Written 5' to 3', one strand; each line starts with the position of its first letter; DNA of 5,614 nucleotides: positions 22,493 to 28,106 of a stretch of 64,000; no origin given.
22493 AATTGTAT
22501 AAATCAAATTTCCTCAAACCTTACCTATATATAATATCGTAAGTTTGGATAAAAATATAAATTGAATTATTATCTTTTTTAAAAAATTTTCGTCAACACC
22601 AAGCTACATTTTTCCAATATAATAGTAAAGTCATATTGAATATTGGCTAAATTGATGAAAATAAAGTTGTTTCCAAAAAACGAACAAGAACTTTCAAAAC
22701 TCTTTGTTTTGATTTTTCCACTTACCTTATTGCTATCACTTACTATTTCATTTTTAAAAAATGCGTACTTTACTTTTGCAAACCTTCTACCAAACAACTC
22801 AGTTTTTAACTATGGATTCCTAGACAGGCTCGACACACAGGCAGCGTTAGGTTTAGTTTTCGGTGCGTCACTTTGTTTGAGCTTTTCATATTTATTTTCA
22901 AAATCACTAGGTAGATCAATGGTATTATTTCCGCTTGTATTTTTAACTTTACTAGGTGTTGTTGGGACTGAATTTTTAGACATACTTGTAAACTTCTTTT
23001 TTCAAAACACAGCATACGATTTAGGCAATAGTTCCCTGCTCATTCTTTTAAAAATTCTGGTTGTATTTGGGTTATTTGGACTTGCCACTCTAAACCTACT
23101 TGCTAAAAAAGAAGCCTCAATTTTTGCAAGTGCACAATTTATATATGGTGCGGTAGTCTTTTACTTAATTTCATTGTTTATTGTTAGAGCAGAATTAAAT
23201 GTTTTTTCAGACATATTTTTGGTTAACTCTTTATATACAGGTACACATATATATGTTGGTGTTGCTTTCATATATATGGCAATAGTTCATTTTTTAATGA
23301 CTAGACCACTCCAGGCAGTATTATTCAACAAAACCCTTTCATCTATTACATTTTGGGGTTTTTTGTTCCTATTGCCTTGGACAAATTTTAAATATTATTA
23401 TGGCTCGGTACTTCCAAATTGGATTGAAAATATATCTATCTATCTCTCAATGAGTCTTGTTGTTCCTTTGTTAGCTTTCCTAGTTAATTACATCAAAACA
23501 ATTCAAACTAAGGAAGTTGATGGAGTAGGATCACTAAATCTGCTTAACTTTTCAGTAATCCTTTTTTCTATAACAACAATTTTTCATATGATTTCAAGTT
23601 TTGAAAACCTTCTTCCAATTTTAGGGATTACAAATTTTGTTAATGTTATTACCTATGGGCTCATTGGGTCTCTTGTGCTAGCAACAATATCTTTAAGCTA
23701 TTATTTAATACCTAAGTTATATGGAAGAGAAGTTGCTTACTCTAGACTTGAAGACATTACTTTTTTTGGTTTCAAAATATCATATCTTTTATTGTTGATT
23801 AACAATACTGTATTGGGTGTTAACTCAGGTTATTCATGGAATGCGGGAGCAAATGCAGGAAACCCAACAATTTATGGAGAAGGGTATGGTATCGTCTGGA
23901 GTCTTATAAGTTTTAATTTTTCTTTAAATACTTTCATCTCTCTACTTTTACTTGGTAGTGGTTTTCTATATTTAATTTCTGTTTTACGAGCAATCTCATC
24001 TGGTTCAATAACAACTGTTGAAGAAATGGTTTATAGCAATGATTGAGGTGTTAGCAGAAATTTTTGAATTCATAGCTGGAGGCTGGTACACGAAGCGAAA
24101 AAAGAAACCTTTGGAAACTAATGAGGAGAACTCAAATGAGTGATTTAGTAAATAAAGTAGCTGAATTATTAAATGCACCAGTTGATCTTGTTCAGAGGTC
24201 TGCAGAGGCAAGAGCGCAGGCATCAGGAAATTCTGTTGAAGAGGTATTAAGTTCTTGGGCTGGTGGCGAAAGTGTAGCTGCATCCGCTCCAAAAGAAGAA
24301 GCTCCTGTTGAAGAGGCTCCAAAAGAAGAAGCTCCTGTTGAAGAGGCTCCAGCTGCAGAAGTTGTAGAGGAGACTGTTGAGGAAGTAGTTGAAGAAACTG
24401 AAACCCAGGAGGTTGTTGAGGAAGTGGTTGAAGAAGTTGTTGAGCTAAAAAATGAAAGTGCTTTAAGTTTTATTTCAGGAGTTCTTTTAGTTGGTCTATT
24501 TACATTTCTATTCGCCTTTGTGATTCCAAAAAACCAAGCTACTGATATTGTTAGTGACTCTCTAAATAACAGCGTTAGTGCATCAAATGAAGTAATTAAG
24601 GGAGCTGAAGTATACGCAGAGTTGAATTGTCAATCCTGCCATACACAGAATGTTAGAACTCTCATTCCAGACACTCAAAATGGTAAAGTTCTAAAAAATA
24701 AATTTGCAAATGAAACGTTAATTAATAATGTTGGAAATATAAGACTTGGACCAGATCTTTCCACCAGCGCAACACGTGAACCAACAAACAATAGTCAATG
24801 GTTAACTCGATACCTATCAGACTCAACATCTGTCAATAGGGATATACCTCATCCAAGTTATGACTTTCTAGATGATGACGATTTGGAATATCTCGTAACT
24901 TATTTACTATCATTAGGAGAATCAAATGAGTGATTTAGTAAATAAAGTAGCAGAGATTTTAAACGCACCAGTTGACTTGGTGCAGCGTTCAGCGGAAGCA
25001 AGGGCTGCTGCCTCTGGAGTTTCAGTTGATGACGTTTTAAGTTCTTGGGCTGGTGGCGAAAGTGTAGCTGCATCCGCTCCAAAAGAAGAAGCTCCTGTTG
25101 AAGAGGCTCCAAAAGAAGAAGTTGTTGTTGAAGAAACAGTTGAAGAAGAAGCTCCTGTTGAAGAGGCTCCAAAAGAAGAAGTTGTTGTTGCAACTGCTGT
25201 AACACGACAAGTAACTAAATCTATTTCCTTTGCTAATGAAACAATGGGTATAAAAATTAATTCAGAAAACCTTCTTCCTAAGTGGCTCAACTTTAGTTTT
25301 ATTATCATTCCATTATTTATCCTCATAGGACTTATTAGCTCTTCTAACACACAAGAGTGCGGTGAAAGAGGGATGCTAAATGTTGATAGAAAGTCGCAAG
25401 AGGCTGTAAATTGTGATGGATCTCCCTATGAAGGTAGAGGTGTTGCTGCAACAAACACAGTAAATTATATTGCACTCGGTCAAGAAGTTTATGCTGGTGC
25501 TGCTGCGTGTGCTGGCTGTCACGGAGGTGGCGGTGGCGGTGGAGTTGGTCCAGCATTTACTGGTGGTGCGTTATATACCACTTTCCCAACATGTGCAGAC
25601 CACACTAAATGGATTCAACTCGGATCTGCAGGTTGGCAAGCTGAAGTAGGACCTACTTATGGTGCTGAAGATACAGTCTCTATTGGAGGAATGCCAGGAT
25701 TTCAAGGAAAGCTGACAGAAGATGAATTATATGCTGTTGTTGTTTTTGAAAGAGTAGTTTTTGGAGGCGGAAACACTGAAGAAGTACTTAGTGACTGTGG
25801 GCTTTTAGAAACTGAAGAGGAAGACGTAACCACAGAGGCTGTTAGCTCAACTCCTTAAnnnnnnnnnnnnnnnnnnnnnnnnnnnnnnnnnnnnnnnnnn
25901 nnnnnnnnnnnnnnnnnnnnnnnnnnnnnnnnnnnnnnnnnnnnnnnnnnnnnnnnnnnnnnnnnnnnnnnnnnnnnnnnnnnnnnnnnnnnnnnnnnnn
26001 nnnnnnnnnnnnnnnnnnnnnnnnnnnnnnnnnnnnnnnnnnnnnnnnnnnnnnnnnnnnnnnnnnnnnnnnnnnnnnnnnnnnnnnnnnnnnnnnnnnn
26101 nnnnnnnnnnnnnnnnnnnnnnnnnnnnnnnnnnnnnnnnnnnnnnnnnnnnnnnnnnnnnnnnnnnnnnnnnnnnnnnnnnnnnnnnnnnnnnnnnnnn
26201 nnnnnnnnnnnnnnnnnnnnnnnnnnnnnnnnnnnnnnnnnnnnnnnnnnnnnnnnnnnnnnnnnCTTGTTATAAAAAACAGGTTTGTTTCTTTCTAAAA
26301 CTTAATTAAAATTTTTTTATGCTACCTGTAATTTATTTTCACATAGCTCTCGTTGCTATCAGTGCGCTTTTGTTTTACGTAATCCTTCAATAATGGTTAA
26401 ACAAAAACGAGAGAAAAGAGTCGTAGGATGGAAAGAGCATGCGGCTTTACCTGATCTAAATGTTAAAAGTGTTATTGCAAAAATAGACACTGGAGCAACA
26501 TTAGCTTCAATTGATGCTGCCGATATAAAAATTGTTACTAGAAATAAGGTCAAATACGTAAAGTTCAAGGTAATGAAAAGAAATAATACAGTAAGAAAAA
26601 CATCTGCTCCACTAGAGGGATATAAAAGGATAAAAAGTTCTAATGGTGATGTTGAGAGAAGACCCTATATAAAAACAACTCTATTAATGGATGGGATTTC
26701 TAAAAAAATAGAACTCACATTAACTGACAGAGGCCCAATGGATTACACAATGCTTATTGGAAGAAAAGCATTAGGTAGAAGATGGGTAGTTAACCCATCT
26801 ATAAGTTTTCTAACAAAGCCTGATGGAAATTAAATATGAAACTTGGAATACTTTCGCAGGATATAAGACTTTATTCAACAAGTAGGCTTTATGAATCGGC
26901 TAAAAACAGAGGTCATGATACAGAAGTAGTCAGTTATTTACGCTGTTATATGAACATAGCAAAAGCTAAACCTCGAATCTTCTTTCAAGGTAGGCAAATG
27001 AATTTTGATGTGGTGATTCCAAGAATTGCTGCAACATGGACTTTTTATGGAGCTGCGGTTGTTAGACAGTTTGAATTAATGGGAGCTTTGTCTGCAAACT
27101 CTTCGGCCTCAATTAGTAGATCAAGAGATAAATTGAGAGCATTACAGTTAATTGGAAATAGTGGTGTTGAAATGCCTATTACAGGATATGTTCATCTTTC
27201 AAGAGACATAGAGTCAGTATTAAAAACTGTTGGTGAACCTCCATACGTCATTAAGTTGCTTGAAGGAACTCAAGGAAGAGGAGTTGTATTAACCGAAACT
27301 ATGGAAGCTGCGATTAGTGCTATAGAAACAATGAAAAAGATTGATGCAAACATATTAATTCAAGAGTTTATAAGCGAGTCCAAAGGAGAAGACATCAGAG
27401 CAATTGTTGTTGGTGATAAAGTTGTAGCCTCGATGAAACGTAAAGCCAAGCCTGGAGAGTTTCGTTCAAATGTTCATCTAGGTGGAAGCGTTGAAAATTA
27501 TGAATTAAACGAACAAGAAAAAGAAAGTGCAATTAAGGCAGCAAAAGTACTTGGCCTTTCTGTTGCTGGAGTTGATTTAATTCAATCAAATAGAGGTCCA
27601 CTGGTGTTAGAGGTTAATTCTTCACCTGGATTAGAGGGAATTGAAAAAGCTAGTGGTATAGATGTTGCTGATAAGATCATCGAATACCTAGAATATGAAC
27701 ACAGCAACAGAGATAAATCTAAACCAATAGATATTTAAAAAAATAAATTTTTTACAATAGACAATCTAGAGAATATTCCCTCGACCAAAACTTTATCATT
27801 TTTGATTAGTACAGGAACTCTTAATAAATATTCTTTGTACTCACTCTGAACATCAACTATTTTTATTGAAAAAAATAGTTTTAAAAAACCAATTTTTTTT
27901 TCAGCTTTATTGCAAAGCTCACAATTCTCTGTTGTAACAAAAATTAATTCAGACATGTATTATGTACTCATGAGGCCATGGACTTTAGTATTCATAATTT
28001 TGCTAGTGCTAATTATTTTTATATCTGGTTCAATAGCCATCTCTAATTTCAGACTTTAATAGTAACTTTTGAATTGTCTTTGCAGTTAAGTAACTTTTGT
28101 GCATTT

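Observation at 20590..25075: A shared N-terminal '(L/V)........' module on three different respiratory membrane subunits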

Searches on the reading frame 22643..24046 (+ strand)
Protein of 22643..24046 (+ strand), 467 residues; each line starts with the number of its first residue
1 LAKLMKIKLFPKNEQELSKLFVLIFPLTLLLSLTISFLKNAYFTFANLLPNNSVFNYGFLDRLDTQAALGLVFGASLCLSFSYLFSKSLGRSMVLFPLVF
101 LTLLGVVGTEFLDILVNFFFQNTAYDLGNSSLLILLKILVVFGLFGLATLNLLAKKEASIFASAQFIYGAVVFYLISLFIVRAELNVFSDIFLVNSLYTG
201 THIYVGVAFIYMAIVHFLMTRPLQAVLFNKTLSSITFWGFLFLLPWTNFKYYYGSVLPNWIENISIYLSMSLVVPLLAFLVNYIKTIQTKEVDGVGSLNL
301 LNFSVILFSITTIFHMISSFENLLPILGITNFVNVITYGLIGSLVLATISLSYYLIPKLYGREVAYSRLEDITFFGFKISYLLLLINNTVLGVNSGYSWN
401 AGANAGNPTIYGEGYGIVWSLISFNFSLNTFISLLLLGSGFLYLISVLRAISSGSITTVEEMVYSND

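Call 3: search_protein_families(library=pfam, proteins=[window:22643-24046:+], max_evalue=0.01)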
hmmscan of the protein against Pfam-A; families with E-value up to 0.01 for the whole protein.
window:22643-24046:+ (467 aa): 1 family
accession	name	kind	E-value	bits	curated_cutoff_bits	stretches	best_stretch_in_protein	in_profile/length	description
PF00115.25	COX1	-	6.7e-11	42.1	34.8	1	21-403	6-412/436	Cytochrome C and Quinol oxidase polypeptide I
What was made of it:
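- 22643..24046 (+): Divergent CcoN-like haem-copper oxidase subunit I, upstream of the two module-bearing cytochromes. Call 3: PF00115, 42 bits.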

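Call 16: search_protein_families(library=ncbifam, proteins=[window:22643-24046:+], max_evalue=0.01)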
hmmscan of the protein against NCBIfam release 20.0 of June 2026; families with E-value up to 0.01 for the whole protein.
window:22643-24046:+ (467 aa): 2 families
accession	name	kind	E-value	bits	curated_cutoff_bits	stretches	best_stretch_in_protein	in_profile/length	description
TIGR00780.1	ccoN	equivalog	1.9e-09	37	583.15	1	53-407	46-417/474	cytochrome-c oxidase, cbb3-type subunit I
NF011053.0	PRK14485.1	subfamily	5.2e-06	24.9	1080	1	30-456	27-465/716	putative bifunctional cbb3-type cytochrome c oxidase subunit I/II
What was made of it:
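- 22643..24046 (+): Call 16: TIGR00780, 37 bits, far below its cut-off.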

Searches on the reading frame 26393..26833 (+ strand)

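Call 59: search_protein_families(library=pfam, proteins=[window:26393-26833:+], max_evalue=0.001)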
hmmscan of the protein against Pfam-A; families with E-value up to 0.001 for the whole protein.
window:26393-26833:+ (146 aa): 1 family
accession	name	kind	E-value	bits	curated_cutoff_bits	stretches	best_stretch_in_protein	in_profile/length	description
PF05618.17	Zn_protease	-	2e-31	109.2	27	1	10-142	1-136/138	Putative ATP-dependent zinc protease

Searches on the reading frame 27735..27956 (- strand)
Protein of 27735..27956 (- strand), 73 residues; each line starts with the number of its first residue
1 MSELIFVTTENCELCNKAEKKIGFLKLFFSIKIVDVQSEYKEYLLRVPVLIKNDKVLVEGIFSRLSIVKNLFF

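Call 59: search_protein_families(library=pfam, proteins=[window:27735-27956:-], max_evalue=0.001)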
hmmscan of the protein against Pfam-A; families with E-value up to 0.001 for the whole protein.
window:27735-27956:- (73 aa): 1 family
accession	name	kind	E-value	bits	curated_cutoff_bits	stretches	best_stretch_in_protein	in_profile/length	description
PF05768.20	Glrx-like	-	3.5e-06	27.7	26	1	3-58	1-60/77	Glutaredoxin-like domain (DUF836)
